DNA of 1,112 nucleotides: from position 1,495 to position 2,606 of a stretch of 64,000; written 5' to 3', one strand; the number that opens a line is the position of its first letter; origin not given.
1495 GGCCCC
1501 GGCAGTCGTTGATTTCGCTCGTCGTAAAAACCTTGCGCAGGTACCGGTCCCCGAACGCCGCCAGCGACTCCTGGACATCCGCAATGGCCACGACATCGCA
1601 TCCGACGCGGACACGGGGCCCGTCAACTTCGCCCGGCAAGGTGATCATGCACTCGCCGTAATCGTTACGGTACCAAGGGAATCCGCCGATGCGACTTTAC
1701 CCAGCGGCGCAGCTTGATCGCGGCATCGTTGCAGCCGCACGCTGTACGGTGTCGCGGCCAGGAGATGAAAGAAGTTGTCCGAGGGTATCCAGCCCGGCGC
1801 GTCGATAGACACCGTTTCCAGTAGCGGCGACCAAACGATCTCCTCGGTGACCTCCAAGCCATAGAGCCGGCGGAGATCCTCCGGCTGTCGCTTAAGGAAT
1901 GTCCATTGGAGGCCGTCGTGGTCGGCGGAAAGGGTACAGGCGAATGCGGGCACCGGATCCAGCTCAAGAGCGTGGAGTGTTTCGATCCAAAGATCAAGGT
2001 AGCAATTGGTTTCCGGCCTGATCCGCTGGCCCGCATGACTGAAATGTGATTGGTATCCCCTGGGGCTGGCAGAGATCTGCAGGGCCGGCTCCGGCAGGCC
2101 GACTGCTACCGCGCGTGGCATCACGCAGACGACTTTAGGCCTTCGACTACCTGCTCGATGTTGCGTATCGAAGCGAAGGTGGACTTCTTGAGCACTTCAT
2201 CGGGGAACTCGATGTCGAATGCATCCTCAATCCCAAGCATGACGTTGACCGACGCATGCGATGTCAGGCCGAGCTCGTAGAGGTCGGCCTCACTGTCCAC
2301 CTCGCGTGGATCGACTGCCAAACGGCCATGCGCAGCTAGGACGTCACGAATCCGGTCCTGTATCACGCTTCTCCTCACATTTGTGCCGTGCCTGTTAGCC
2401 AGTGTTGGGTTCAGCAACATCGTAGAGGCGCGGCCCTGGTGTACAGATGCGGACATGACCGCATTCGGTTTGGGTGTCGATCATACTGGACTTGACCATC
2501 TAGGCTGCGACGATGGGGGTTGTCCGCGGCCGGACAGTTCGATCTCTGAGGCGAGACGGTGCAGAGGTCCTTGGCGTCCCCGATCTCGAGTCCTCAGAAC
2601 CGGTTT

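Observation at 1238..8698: Free-standing thiotemplate system: GLTS carrier protein, DUF1839, own AcpS and a stand-alone A domain, with no condensation domain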

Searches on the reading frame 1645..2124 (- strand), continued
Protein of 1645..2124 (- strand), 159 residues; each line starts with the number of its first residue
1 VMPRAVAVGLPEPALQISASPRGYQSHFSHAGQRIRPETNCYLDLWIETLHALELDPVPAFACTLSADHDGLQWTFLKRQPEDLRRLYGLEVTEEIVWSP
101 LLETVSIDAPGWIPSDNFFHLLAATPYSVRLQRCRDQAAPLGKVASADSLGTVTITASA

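Call 41: list_cluster_members(proteins=[P0097, P0098, P0104, P0106, P0107, P0109, P0112, P0116, P0120, P0134])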
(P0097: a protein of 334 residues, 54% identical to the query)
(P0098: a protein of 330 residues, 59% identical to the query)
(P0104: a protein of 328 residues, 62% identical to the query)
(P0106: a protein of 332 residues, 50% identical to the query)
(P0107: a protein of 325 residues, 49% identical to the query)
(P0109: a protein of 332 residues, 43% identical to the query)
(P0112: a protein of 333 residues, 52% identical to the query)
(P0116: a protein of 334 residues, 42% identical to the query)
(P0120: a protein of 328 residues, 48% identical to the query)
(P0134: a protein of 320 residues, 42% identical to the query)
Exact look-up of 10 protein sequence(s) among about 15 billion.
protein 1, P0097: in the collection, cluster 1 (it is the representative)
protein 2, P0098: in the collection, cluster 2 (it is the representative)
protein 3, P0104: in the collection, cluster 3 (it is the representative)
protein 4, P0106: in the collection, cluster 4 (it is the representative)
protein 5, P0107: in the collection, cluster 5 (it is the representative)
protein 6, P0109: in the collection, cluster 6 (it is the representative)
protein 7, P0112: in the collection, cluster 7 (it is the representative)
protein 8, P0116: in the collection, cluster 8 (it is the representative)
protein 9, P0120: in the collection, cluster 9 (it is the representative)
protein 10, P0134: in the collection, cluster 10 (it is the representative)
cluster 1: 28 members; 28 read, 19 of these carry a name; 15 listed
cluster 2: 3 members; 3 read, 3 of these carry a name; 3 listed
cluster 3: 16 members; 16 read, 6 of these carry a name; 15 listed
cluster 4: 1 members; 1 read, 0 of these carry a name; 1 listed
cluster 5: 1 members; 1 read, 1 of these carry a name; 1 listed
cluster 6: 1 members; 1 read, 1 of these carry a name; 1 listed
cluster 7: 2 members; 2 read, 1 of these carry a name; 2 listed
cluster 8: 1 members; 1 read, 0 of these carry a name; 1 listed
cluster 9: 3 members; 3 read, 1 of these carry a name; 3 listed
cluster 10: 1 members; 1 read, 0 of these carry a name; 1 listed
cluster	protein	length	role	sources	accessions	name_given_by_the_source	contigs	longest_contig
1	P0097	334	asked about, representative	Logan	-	-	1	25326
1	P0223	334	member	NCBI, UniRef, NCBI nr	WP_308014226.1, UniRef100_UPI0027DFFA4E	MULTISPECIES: DUF1839 family protein [unclassified Rhodococcus (in: high G+C ... | DUF1839 family protein n=1 Tax=unclassified Rhodococcus (in: high G+C Gram-positive ...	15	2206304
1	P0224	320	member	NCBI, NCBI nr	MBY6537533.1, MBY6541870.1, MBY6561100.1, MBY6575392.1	DUF1839 family protein [Rhodococcus sp. BP-349] | DUF1839 family protein [Rhodococcus sp. BP-363]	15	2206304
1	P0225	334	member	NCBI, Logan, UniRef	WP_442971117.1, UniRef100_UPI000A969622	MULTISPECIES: DUF1839 family protein [unclassified Rhodococcus (in: high G+C ... | DUF1839 family protein n=1 Tax=unclassified Rhodococcus (in: high G+C Gram-positive ...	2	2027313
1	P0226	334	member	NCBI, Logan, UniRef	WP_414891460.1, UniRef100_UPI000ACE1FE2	DUF1839 family protein [Rhodococcus sp. Leaf258] | DUF1839 family protein n=1 Tax=unclassified Rhodococcus (in: high G+C Gram-positive ...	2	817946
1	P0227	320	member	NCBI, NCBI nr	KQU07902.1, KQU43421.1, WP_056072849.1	hypothetical protein ASG56_06870 [Rhodococcus sp. Leaf7] | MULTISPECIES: DUF1839 family protein [unclassified Rhodococcus (in: high G+C ...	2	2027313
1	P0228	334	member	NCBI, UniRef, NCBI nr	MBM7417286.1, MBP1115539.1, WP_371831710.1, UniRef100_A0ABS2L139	DUF1839 family protein [Rhodococcoides corynebacterioides] | DUF1839 family protein n=1 Tax=Rhodococcoides corynebacterioides TaxID=53972 ... | hypothetical protein [Rhodococcus corynebacterioides]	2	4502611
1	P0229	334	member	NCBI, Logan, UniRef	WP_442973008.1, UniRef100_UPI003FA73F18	DUF1839 family protein [Rhodococcus sp. NBC_00294] | DUF1839 family protein n=1 Tax=Rhodococcus sp. NBC_00294 TaxID=2976004 RepID=UPI003FA73F18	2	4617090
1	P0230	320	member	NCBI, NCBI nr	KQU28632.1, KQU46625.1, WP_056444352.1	hypothetical protein ASG69_10005 [Rhodococcus sp. Leaf225] | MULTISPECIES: DUF1839 family protein [unclassified Rhodococcus (in: high G+C ...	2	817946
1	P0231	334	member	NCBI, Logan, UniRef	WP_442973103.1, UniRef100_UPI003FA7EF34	DUF1839 family protein [Rhodococcus sp. NBC_00297] | DUF1839 family protein n=1 Tax=Rhodococcus sp. NBC_00297 TaxID=2976005 RepID=UPI003FA7EF34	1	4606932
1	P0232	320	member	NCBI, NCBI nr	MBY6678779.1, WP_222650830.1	DUF1839 family protein [Rhodococcus sp. BP-332]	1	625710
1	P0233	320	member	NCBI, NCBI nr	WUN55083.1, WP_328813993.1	DUF1839 family protein [Rhodococcus sp. NBC_00297]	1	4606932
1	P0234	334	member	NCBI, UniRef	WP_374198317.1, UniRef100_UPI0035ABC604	DUF1839 family protein [Rhodococcus sp. BP-316] | DUF1839 family protein n=1 Tax=Rhodococcus sp. BP-316 TaxID=2739445 RepID=UPI0035ABC604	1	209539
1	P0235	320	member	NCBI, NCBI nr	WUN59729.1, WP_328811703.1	DUF1839 family protein [Rhodococcus sp. NBC_00294]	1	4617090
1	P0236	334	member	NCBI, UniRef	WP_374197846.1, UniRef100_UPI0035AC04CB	DUF1839 family protein [Rhodococcus sp. BP-332] | DUF1839 family protein n=1 Tax=Rhodococcus sp. BP-332 TaxID=2739447 RepID=UPI0035AC04CB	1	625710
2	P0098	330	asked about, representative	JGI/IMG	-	hypothetical protein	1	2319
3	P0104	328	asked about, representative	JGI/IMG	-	hypothetical protein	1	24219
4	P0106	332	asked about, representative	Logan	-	-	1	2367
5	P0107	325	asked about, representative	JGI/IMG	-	hypothetical protein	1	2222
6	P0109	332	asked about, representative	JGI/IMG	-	hypothetical protein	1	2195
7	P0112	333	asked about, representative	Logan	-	-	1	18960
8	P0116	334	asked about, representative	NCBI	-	-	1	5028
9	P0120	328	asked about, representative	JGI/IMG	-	-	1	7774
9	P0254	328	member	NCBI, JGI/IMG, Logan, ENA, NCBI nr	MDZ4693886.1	MAG: DUF1839 family protein [Deltaproteobacteria bacterium] | DUF1839 family protein [Deltaproteobacteria bacterium]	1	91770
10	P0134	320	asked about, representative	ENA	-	-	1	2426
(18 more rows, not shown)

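Call 42: find_encoding_contigs(protein=P0223, flank=10000, max_places=2)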
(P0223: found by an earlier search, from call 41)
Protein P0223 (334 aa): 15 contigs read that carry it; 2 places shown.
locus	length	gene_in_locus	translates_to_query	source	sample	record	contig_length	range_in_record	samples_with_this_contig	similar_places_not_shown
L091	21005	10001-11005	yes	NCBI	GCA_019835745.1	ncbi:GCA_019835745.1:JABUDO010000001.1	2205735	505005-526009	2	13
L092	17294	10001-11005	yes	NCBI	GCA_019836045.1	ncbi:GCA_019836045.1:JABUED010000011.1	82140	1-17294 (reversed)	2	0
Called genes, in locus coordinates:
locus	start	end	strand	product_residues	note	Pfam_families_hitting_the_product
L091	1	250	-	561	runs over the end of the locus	PF00561:Abhydrolase_1 (faint), PF12146:Hydrolase_4 (faint), PF12697:Abhydrolase_6 (weak)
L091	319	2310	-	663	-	PF02706:Wzz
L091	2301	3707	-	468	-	-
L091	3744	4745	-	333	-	PF13524:Glyco_trans_1_2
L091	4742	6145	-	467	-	PF01943:Polysacc_synt, PF13440:Polysacc_synt_3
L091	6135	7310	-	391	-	PF13439:Glyco_transf_4, PF13579:Glyco_trans_4_4, PF00534:Glycos_transf_1, PF13692:Glyco_trans_1_4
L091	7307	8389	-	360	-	PF13439:Glyco_transf_4, PF20706:GT4-conflict, PF00534:Glycos_transf_1, PF13692:Glyco_trans_1_4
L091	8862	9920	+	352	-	PF00012:HSP70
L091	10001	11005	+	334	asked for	PF08893:DUF1839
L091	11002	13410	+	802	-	PF22666:Glyco_hydro_2_N2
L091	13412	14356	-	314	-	PF00587:tRNA-synt_2b (weak)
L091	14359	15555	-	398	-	PF02771:Acyl-CoA_dh_N, PF00441:Acyl-CoA_dh_1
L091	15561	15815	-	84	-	PF00550:PP-binding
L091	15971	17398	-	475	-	PF07907:YibE_F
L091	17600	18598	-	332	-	PF00962:A_deaminase, PF19326:AMP_deaminase (weak)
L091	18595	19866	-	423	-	PF00155:Aminotran_1_2, PF01041:DegT_DnrJ_EryC1 (weak)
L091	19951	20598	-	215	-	-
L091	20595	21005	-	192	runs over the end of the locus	-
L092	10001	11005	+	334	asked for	PF08893:DUF1839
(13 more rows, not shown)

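Call 43: find_encoding_contigs(protein=P0254, flank=10000, max_places=1)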
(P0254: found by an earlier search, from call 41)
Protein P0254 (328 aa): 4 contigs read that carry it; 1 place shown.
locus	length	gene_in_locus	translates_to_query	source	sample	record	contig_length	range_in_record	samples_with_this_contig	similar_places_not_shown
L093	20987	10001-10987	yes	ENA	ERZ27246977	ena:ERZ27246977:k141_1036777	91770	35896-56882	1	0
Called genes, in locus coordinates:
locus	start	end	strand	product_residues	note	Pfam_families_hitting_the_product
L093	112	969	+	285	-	-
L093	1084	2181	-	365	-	PF01368:DHH, PF02272:DHHA1 (weak)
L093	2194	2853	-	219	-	PF12248:Methyltransf_FA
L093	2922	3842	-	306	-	PF02541:Ppx-GppA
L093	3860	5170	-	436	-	PF04052:TolB_N (weak), PF00930:DPPIV_N (faint), PF25174:Beta-prop_THOC3 (faint), PF26550:Tricorn_2nd, PF26549:Tricorn_N, PF07676:PD40, PF26549:Tricorn_N, PF07676:PD40 (weak)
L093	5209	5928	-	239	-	PF13103:TonB_2, PF03544:TonB_C (faint)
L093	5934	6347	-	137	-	PF02472:ExbD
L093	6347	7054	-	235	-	PF01618:MotA_ExbB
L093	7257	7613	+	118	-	-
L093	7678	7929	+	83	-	PF00550:PP-binding (weak)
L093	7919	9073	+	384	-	PF02771:Acyl-CoA_dh_N, PF00441:Acyl-CoA_dh_1 (weak)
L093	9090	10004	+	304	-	-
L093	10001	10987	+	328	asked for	PF08893:DUF1839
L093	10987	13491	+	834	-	PF22666:Glyco_hydro_2_N2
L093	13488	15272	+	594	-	PF12146:Hydrolase_4, PF00561:Abhydrolase_1, PF12146:Hydrolase_4 (weak)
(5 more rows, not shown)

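Call 53: search_solved_structures(query=L091:13412-14356:-, max_evalue=0.001)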
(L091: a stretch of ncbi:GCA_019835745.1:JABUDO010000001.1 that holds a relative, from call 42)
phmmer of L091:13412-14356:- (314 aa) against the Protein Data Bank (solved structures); distinct sequences matched with E-value up to 0.001: 4.
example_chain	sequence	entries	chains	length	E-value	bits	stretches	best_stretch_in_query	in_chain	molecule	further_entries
4h2w_A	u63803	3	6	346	8.5e-69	235.6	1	32-312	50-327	Amino acid--[acyl-carrier-protein] ligase 1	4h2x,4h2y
3mey_A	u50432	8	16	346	2.6e-66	227.4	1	32-312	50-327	Bll0957 protein | Amino acid--[acyl-carrier-protein] ligase 1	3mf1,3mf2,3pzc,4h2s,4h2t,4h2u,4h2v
3w3s_A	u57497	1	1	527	4.3e-13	52.6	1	125-310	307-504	Type-2 serine--tRNA ligase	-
2cim_A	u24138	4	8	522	3.1e-07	33.3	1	135-312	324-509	SERYL-TRNA SYNTHETASE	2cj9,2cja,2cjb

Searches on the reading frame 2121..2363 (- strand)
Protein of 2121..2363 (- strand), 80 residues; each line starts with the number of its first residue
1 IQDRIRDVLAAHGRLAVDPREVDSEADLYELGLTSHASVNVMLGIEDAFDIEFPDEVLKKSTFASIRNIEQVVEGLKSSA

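Call 27: search_protein_families(library=ncbifam, proteins=[window:2121-2363:-], max_evalue=0.001)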
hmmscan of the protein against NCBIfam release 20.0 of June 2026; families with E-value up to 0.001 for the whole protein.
window:2121-2363:- (80 aa): 7 families
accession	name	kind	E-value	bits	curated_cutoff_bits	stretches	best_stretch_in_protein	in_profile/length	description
NF005480.0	PRK07081.1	equivalog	1.7e-29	101.6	72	1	2-78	2-78/83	acyl carrier protein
NF002148.0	PRK00982.1-2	subfamily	4.5e-07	29.6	71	1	2-78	6-76/79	acyl carrier protein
NF058660.1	cispen_ACP_AmcB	equivalog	1.4e-06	28.4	80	1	1-77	2-79/80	cispentacin biosynthesis acyl carrier protein AmcB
TIGR00517.1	acyl_carrier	equivalog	1.4e-06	28.1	70.45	1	3-75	6-72/77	acyl carrier protein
NF002149.0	PRK00982.1-3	equivalog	4.2e-06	26.6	106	1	1-62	4-64/78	acyl carrier protein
NF002151.0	PRK00982.1-5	equivalog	2.5e-05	24.3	92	1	1-60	4-62/78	acyl carrier protein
NF002150.0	PRK00982.1-4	subfamily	0.00064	19.9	66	1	13-56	16-60/80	acyl carrier protein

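Call 52: search_solved_structures(query=window:2121-2363:-, max_evalue=0.01, show_alignments=2)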
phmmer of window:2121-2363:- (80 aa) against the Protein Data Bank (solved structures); distinct sequences matched with E-value up to 0.01: 49.
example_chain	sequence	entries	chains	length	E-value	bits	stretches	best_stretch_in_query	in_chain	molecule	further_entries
4h2w_C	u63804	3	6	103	2.3e-18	68.9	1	4-74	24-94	Aminoacyl carrier protein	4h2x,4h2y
2jq4_A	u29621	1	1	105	2.4e-18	68.8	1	4-74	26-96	Hypothetical protein Atu2571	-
4h2s_C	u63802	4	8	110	2e-06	31.1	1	20-73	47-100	Aminoacyl carrier protein 1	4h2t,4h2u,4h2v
2l0q_A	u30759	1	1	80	3.2e-05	27.3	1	1-63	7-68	Acyl carrier protein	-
1x3o_A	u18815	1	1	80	0.00016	25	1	4-77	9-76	acyl carrier protein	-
1l0i_A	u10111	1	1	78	0.00029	24.3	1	1-64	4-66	Acyl carrier protein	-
7ar7_T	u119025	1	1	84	0.00034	24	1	2-65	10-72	Acyl carrier protein 1, mitochondrial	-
5czd_B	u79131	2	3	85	0.00035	24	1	21-65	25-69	Acyl-carrier-protein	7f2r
6dfl_B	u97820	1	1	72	0.00036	24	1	1-63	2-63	Acyl carrier protein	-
9mlw_C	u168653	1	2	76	0.00036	24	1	1-63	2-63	Acyl carrier protein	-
2k92_A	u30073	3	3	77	0.00036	24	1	1-63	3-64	Acyl carrier protein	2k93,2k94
8tvt_C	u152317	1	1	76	0.00037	23.9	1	1-63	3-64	Acyl carrier protein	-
1acp_A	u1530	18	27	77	0.00038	23.9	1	1-63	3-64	ACYL-CARRIER PROTEIN | Acyl carrier protein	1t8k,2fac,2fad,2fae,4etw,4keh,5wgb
1l0h_A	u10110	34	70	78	0.00039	23.8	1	1-63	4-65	ACYL CARRIER PROTEIN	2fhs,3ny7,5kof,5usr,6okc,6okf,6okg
6nzu_C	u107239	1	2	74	0.00039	23.8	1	1-63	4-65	Acyl carrier protein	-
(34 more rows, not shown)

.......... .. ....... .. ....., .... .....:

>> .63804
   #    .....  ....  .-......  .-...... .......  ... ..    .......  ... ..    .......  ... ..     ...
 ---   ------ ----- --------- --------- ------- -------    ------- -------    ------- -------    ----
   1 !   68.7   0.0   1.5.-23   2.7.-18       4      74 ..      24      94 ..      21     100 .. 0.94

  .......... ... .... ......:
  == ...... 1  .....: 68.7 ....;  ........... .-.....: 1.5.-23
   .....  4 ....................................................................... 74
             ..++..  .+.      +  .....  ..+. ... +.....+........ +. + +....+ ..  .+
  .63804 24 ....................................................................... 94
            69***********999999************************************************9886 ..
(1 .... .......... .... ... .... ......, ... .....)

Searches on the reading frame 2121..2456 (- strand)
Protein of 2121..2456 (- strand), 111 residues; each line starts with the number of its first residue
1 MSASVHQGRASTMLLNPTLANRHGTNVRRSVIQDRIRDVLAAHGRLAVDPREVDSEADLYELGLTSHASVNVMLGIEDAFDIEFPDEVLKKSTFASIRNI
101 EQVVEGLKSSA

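Call 3: search_protein_families(library=pfam, proteins=[window:2121-2456:-], max_evalue=0.01)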
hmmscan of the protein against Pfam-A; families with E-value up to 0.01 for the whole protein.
window:2121-2456:- (111 aa): 1 family
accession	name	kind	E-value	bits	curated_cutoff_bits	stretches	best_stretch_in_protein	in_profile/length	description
PF00550.31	PP-binding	-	1.7e-07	31.8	20.8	1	45-97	10-60/67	Phosphopantetheine attachment site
